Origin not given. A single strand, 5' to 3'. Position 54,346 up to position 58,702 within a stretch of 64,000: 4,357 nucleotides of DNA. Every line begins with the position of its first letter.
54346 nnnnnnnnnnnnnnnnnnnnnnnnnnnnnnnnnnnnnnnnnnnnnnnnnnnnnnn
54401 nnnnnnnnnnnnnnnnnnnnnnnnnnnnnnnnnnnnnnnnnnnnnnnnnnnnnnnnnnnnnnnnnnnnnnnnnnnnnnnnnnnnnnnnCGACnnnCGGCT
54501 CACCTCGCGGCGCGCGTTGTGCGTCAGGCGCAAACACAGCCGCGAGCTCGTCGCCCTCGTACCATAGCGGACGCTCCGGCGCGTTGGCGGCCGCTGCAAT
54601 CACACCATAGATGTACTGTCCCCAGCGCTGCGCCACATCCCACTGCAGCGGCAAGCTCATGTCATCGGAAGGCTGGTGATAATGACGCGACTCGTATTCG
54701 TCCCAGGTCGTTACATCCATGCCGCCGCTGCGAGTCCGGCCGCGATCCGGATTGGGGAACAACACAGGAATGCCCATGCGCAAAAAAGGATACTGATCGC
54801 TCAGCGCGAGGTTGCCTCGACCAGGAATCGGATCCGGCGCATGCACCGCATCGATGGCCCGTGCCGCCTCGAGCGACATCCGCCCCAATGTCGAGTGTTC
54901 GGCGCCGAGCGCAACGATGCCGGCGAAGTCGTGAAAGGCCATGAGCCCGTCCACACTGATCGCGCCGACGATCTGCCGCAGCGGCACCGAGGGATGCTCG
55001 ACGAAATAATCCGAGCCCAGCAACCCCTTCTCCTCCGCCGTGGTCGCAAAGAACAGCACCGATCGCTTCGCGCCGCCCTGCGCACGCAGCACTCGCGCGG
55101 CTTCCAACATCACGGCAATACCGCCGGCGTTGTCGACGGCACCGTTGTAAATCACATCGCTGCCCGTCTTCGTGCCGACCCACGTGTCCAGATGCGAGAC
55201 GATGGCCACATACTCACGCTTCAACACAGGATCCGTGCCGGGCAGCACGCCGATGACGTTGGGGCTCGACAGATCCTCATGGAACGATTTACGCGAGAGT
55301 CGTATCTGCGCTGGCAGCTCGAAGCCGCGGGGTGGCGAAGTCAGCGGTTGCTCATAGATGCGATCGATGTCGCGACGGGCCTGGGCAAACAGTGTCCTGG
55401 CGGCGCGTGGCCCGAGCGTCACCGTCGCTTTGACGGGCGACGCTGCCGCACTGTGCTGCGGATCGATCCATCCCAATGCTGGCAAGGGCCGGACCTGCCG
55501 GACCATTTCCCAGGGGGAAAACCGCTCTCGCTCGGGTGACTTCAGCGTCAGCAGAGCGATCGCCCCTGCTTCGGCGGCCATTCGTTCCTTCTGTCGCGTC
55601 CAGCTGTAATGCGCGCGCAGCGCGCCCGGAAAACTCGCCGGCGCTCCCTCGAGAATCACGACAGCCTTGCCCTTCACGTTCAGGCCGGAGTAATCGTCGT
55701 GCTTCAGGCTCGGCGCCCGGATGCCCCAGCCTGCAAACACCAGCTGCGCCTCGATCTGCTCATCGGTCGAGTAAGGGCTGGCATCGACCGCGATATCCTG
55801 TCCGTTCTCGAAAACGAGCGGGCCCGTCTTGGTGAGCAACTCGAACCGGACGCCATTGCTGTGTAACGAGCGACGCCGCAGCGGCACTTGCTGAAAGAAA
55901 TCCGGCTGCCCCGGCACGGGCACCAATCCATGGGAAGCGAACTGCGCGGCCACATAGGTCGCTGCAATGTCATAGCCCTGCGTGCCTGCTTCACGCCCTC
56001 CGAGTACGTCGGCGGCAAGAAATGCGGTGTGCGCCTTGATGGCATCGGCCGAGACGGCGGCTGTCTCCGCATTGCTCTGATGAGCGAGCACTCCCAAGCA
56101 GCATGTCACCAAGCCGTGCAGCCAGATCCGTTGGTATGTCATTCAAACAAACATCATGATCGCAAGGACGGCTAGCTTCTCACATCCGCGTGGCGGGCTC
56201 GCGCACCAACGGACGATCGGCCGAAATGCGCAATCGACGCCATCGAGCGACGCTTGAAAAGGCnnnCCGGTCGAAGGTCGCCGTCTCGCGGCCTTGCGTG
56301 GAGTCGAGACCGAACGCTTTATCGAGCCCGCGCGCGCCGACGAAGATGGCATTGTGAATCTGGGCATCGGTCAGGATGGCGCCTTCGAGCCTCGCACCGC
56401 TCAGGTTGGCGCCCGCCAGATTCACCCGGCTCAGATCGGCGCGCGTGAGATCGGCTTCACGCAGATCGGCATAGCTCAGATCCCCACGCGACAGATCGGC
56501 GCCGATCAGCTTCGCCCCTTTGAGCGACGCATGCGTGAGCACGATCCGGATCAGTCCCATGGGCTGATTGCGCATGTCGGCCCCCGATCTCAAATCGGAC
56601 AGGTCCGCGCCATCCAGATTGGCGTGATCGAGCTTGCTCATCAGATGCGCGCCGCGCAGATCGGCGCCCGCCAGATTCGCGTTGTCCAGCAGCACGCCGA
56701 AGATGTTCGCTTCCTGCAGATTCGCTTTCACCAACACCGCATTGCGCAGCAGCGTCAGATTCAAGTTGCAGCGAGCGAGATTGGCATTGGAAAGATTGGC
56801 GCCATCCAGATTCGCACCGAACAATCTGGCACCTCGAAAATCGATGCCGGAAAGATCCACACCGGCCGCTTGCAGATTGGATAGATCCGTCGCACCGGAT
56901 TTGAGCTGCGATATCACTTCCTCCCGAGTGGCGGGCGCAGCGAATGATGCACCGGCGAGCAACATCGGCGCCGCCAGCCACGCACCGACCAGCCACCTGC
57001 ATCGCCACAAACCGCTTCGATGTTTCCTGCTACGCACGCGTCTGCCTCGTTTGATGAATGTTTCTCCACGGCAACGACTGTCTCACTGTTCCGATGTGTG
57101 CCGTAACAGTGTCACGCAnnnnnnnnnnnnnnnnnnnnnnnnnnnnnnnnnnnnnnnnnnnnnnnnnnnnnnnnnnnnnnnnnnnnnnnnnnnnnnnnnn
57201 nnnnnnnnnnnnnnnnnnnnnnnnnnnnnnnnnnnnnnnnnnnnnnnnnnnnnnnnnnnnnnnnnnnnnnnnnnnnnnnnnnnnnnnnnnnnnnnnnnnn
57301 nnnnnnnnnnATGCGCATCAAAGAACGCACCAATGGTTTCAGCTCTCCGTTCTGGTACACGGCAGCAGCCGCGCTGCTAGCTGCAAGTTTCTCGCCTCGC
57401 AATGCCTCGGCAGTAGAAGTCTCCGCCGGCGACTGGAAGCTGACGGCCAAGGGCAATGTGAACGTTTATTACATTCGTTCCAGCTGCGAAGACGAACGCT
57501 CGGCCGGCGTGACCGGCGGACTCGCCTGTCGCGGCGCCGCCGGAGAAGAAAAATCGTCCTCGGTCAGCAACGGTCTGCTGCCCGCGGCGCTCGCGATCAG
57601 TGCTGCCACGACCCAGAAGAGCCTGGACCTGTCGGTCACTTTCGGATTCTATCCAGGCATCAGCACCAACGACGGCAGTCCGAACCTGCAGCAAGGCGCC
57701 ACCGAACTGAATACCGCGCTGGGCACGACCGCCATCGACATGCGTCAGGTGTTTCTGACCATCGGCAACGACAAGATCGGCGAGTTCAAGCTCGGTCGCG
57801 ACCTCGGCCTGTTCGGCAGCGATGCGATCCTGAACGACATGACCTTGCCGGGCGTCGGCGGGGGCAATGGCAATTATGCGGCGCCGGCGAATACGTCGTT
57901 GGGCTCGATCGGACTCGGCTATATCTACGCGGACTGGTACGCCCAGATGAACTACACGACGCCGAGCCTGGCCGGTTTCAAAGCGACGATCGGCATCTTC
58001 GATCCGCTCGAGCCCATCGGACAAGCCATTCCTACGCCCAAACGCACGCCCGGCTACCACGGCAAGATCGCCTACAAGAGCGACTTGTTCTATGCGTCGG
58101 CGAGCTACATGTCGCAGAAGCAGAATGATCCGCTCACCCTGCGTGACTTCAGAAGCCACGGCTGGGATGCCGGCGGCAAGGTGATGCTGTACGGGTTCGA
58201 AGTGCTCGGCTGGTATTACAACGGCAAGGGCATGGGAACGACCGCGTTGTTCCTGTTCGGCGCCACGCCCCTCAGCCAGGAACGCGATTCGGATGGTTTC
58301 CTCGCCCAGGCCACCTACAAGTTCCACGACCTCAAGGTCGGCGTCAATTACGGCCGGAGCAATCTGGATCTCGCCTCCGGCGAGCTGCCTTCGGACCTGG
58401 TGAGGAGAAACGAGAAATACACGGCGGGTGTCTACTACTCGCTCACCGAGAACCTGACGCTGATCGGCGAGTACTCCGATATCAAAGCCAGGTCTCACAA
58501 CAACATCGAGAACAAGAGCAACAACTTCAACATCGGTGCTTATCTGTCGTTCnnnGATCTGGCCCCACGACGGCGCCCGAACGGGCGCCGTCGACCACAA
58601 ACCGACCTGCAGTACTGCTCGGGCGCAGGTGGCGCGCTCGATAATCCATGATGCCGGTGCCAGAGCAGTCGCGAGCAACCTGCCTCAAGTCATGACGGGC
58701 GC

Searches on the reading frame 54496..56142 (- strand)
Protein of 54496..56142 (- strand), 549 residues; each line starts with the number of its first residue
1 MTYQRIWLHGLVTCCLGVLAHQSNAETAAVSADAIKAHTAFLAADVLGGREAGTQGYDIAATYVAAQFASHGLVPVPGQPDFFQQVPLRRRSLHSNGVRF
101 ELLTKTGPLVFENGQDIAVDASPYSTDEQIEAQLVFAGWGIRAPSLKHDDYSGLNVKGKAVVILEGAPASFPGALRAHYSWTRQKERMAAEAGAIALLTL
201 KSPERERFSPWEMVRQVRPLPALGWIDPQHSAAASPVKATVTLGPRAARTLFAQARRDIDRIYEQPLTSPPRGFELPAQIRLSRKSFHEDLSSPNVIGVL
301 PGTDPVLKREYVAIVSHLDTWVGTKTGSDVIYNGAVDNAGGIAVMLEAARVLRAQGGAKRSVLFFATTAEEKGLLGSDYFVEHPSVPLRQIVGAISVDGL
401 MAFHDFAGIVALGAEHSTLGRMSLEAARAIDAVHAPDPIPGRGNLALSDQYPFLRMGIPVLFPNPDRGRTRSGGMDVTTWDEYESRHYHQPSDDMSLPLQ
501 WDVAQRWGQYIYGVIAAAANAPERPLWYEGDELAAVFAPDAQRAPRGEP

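Call 51: search_protein_families(library=pfam, proteins=[window:54496-56142:-], max_evalue=0.0001)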
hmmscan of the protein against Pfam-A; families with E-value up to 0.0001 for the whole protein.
window:54496-56142:- (549 aa): 2 families
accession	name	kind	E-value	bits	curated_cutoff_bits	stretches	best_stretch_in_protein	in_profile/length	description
PF04389.22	Peptidase_M28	-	4.6e-37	128.1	21.3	1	295-512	1-190/193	Peptidase family M28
PF01546.33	Peptidase_M20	-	7.9e-07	29.6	24.6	1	333-404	31-96/206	Peptidase family M20/M25/M40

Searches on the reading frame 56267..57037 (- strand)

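Call 9: search_protein_families(library=pfam, proteins=[window:56267-57037:-], max_evalue=0.01)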
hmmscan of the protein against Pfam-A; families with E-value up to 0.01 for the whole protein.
window:56267-57037:- (257 aa): 4 families
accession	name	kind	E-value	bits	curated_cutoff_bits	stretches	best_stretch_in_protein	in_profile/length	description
PF00805.28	Pentapeptide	-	4.8e-39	131.9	20.2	5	200-235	1-36/40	Pentapeptide repeats (8 copies)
PF13576.12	Pentapeptide_3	-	3.1e-12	47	27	1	193-236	2-48/48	Pentapeptide repeats (9 copies)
PF13599.13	Pentapeptide_4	-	5.7e-12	46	38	2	73-137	9-74/78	Pentapeptide repeat region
PF25296.1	Decapeptide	-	0.003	17.9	45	0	170-225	5-60/74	Decapeptide repeat region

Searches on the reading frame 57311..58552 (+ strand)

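Call 9: search_protein_families(library=pfam, proteins=[window:57311-58552:+], max_evalue=0.01)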
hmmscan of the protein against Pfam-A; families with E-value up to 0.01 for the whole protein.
window:57311-58552:+ (414 aa): 1 family
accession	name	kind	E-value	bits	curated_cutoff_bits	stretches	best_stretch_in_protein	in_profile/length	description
PF13609.12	Porin_4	-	1.2e-18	68.4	27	1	19-393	2-307/310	Gram-negative porin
